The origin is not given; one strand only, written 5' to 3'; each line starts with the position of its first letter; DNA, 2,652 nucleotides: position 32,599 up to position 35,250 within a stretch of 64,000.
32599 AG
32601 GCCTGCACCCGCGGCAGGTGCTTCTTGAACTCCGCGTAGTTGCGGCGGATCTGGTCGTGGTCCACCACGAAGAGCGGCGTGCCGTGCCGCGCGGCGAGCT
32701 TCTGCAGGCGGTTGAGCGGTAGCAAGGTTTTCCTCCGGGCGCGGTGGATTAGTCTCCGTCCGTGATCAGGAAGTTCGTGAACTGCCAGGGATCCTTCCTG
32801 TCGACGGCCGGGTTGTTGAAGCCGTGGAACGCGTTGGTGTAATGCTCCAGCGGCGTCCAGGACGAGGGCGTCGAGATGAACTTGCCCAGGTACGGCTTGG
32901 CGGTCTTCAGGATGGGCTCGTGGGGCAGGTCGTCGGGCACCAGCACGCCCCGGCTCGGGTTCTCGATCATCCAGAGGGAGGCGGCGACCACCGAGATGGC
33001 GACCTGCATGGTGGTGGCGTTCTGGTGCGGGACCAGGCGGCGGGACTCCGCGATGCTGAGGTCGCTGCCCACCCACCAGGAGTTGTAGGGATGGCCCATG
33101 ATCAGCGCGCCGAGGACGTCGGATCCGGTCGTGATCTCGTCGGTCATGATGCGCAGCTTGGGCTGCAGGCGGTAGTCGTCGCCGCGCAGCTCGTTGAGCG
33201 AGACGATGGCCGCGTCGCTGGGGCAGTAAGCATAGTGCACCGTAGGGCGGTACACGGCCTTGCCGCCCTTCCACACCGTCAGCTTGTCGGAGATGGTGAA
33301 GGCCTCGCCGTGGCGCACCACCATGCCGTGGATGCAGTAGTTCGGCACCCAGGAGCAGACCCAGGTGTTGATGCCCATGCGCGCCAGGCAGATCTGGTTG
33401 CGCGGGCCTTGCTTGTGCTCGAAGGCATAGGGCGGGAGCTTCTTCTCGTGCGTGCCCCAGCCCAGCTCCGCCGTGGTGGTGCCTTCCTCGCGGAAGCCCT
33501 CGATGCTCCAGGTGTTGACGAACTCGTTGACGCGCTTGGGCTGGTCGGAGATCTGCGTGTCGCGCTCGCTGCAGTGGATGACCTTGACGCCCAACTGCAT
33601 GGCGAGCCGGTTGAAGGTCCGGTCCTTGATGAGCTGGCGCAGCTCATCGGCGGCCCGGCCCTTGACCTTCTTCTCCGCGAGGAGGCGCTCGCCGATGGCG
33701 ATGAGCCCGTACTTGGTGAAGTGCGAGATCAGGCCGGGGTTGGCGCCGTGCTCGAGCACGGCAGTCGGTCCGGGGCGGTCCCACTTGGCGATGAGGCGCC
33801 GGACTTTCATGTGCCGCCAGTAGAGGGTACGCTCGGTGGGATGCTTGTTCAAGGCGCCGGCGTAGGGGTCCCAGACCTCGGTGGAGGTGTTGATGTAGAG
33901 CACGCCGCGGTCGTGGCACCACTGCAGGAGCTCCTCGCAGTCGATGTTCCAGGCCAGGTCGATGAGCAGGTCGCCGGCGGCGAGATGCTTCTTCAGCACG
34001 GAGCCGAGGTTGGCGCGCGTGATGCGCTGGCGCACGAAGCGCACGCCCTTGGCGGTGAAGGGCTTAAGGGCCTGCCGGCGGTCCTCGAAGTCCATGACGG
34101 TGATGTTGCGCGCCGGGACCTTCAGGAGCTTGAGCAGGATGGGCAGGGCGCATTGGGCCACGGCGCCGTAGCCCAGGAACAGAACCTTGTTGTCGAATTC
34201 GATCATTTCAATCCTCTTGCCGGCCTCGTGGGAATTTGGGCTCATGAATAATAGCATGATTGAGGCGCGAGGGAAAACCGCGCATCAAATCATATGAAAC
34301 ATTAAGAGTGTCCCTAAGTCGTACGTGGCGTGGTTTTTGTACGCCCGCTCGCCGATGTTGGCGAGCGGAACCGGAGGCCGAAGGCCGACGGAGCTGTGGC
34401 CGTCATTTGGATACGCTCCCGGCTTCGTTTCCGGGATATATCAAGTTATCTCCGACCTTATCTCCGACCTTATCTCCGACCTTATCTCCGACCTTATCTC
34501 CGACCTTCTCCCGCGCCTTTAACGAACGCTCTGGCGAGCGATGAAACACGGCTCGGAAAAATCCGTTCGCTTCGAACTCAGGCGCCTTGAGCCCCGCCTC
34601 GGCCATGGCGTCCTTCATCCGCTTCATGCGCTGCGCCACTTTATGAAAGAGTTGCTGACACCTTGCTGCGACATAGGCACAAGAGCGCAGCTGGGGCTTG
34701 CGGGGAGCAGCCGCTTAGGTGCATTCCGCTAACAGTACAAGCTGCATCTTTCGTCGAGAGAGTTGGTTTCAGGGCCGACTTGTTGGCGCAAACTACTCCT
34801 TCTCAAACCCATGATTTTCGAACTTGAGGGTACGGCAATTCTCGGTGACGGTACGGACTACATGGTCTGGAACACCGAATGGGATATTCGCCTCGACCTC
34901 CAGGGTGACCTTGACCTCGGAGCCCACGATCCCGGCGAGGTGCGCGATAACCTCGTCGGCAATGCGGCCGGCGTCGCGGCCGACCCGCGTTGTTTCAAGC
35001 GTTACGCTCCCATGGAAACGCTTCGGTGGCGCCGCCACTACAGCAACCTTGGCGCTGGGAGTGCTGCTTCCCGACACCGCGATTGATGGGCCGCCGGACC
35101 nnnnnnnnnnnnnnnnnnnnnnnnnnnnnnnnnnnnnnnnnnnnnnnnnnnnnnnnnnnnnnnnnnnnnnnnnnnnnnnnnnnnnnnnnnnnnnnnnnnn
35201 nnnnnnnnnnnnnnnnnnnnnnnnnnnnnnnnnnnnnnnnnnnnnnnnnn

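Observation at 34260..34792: Island edge: 12-nt x5 tandem repeat inside a truncated RecG-like/AlbA_2-type regulator gene remnant, followed by a GC drop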

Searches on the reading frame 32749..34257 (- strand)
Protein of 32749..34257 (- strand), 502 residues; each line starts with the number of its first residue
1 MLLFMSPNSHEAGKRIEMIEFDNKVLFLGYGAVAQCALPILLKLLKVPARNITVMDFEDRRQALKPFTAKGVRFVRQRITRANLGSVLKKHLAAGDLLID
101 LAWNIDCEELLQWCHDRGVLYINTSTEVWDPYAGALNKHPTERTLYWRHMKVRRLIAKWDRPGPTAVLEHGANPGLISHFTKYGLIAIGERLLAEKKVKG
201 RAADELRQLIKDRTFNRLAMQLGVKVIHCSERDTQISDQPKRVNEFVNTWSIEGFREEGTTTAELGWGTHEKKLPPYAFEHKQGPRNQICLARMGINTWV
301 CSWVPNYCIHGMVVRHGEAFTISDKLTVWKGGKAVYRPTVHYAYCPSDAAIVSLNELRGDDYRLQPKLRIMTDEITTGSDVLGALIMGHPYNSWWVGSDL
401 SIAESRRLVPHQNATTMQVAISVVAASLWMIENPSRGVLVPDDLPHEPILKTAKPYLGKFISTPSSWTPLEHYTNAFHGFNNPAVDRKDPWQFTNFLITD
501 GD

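Call 6: search_protein_families(library=pfam, proteins=[window:32749-34257:-], max_evalue=1)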
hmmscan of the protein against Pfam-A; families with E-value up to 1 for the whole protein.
window:32749-34257:- (502 aa): 2 families
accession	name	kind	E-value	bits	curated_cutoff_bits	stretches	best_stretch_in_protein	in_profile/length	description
PF16653.10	Sacchrp_dh_C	-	1.3e-28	101.3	31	1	171-460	1-260/265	Saccharopine dehydrogenase C-terminal domain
PF03435.24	Sacchrp_dh_NADP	-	7.7e-27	94.6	25.1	1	25-167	1-129/129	Saccharopine dehydrogenase NADP binding domain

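Call 18: find_related_loci(query=window:32749-34257:-, collection=genome_contigs, flank=10000)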
Query window:32749-34257:- (502 aa) in genome_contigs; peptide patterns used: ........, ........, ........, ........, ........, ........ (x = any residue, [..] = any of these).
187 stretches matched a pattern; 168 encode a relative of the query (tblastn E <= 1e-3); the best 80 are kept; 80 distinct loci.
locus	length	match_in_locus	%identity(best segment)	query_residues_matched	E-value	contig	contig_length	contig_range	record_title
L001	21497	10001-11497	77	1-499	0e+0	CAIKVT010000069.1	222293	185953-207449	MAG: uncultured Elusimicrobia bacterium isolate MJ-time_bin-0941 genome assembly, contig: bin-0941:69/84, whole genome s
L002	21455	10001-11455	77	18-502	0e+0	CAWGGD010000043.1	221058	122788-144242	MAG: uncultured Verrucomicrobiae bacterium isolate MFD02979.bin.4.344 genome assembly, contig: contig_57783, whole genom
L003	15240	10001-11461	77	16-502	0e+0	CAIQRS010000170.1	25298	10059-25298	MAG: uncultured Anaeromyxobacter sp. isolate Ja2-D4_bin-1268 genome assembly, contig: bin-1268:170/285, whole genome sho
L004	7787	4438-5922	76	7-502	0e+0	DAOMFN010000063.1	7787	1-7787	MAG TPA_asm: Anaeromyxobacteraceae bacterium isolate AMR_MDS_5001 NODE_3066_length_7787_cov_12.593895, whole genome shot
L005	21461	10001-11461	76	16-502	0e+0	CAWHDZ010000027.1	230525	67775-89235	MAG: uncultured delta proteobacterium isolate MFD04716.bin.3.597 genome assembly, contig: contig_30905, whole genome sho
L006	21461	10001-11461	76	16-502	0e+0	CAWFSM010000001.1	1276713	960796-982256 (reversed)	MAG: uncultured delta proteobacterium isolate MFD00905.bin.1.69 genome assembly, contig: contig_10197, whole genome shot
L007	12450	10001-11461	76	16-502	0e+0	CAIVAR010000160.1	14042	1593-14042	MAG: uncultured Anaeromyxobacter sp. isolate Ja1-D5_bin-407 genome assembly, contig: bin-407:160/186, whole genome shotg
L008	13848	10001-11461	75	16-502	0e+0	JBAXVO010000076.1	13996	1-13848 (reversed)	MAG: Deltaproteobacteria bacterium isolate ELA689 MAG689_76, whole genome shotgun sequence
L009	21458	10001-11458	77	17-502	0e+0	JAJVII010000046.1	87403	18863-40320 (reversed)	MAG: Phycisphaerae bacterium isolate Bin_76R c_000000001122, whole genome shotgun sequence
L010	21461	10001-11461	76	16-502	0e+0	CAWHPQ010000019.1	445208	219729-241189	MAG: uncultured delta proteobacterium isolate MFD04716.bin.3.528 genome assembly, contig: contig_4259, whole genome shot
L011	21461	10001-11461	75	16-502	0e+0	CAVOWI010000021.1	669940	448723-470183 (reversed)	MAG: uncultured delta proteobacterium isolate MFD00032.bin.2.184 genome assembly, contig: contig_7616, whole genome shot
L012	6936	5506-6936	78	20-496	0e+0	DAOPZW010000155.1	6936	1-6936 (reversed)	MAG TPA_asm: Elusimicrobiales bacterium isolate AMR_MDS_1278 NODE_13303_length_6936_cov_5.845662, whole genome shotgun s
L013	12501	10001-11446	77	21-502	0e+0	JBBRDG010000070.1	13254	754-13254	MAG: Elusimicrobiales bacterium isolate Co_metawrap_2441 Cmw_2441_k141_26415353_length_13254_cov_12.9927, whole genome s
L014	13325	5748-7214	75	14-502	0e+0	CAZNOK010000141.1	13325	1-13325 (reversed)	MAG TPA_asm: uncultured Verrucomicrobiota bacterium isolate SRP098346_co1_451 genome assembly, contig: NODE_5417_length_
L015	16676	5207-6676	76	13-502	0e+0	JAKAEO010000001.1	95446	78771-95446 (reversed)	MAG: Myxococcales bacterium isolate WY1.bin30 NODE_363_length_95446_cov_3.050452, whole genome shotgun sequence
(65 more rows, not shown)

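Call 22: find_encoding_contigs(protein=window:32749-34206:-, flank=10000, max_places=10)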
Protein window:32749-34206:- (485 aa): 2 contigs read that carry it; 2 places shown.
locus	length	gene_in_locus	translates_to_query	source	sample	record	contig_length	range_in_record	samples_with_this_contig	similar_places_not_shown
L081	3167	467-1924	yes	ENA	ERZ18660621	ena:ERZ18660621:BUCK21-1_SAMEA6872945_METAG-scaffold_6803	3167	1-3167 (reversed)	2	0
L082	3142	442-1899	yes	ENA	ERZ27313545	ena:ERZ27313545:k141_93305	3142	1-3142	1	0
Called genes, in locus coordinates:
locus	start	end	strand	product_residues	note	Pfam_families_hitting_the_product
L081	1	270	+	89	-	?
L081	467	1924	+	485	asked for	PF03435:Sacchrp_dh_NADP, PF16653:Sacchrp_dh_C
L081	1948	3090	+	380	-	PF00278:Orn_DAP_Arg_deC, PF01168:Ala_racemase_N, PF02784:Orn_Arg_deC_N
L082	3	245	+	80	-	?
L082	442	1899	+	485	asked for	PF03435:Sacchrp_dh_NADP, PF16653:Sacchrp_dh_C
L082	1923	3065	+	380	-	PF00278:Orn_DAP_Arg_deC, PF01168:Ala_racemase_N, PF02784:Orn_Arg_deC_N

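Call 77: list_cluster_members(proteins=[P0048, window:32749-34206:-])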
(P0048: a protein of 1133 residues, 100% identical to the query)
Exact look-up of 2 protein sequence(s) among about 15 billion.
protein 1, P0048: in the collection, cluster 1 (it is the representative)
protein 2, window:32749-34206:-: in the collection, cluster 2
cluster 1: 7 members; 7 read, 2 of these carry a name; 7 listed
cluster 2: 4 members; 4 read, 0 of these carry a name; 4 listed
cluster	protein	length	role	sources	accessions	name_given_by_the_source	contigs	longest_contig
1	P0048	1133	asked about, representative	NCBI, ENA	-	-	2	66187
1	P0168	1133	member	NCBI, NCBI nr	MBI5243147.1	MAG: ATP-binding protein [Elusimicrobia bacterium] | ATP-binding protein [Elusimicrobiota bacterium]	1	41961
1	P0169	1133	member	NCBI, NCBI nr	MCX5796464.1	MAG: Swt1 family HEPN domain-containing protein [Elusimicrobia bacterium] | Swt1 family HEPN domain-containing protein [Elusimicrobiota bacterium]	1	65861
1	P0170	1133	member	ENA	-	-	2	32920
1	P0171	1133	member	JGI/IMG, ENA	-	-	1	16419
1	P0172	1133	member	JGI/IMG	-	-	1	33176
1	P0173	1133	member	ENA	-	-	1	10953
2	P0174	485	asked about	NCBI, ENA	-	-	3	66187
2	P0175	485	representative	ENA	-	-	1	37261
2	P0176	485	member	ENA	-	-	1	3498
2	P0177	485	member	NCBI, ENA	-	-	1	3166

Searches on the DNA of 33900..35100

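Call 31: search_rna_families(source=window, start=33900, end=35100, threshold=evalue, max_evalue=1)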
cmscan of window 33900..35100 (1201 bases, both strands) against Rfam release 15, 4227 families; matches with E-value up to 1: 1.
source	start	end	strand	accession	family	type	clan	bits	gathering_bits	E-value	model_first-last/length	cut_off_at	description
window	34120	34174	-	RF01151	snoU82P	Gene; snRNA; snoRNA; CD-box;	-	14.5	42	0.7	1-55/55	no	Small nucleolar RNA U82P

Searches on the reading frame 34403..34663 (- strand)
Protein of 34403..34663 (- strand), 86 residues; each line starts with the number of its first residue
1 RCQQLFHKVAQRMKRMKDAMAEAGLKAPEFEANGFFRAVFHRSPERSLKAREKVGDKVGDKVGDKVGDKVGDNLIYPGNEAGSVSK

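Call 6: search_protein_families(library=pfam, proteins=[window:34403-34639:-], max_evalue=1)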
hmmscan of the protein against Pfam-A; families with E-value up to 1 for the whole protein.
window:34403-34639:- (78 aa): 1 family
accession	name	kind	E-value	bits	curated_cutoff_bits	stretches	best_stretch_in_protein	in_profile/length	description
PF14013.11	MT0933_antitox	-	0.04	14.6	27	1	44-62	20-38/49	MT0933-like antitoxin protein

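Call 10: find_homologous_proteins(query=window:34406-34639:-, max_evalue=0.01)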
Query seq(78 aa) (78 aa): 5 proteins with E <= 0.01 among 1732 candidates.
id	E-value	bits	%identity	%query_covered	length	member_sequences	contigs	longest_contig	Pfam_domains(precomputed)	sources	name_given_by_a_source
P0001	6.7e-4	38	44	59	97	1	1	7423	-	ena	-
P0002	1.0e-3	37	56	36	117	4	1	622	-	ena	-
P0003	4.9e-3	35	44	76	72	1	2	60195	-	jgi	jgi:hypothetical protein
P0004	8.4e-3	34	74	29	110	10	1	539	-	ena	-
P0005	9.9e-3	34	64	36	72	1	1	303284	-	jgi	jgi:hypothetical protein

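Call 11: search_protein_families(library=ncbifam, proteins=[window:34403-34663:-], max_evalue=0.01)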
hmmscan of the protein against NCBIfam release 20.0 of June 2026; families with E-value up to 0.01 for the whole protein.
window:34403-34663:- (86 aa): 0 families

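Call 13: search_solved_structures(query=window:34406-34660:-, max_evalue=10, show_alignments=3)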
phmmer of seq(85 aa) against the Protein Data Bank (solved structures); distinct sequences matched with E-value up to 10: 3.
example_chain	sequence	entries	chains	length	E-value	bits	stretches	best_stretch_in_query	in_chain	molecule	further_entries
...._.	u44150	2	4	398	1.7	12.6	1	5-38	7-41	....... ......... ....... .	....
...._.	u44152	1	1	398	1.8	12.6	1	5-37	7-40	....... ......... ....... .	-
9mvt_AP1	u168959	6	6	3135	3.3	11.8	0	51-67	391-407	Gametocyte surface protein P230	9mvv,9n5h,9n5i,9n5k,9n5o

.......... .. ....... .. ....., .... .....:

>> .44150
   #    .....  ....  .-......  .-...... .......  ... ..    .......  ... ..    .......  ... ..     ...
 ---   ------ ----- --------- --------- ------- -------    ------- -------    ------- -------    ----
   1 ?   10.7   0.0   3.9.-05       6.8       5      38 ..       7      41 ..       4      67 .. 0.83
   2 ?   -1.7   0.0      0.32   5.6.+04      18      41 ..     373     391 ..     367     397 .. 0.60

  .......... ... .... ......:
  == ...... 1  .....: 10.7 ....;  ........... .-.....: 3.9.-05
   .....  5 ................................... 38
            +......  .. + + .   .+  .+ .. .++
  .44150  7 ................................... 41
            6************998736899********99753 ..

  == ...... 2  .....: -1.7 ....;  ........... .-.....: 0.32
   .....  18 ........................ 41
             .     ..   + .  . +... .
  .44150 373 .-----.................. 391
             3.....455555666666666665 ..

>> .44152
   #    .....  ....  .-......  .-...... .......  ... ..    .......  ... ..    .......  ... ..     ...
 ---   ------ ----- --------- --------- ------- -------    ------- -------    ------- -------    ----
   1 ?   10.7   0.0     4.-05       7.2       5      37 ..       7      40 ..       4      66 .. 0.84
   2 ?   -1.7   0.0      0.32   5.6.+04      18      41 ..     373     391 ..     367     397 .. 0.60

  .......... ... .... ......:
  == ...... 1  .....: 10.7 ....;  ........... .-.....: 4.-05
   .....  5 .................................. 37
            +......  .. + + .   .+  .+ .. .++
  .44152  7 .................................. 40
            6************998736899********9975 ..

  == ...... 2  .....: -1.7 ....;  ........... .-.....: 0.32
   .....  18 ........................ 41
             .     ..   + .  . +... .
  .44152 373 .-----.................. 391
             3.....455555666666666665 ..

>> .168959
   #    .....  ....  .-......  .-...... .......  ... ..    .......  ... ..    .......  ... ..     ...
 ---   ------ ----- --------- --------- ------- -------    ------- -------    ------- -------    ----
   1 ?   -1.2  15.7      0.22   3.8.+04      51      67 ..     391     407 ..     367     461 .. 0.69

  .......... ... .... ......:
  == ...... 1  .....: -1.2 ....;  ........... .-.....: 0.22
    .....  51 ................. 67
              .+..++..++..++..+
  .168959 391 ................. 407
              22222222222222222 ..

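Call 27: find_encoding_contigs(protein=window:34403-34639:-, flank=10000, max_places=10)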
Protein window:34403-34639:- (78 aa): no gene with exactly this product is on record in the collection.
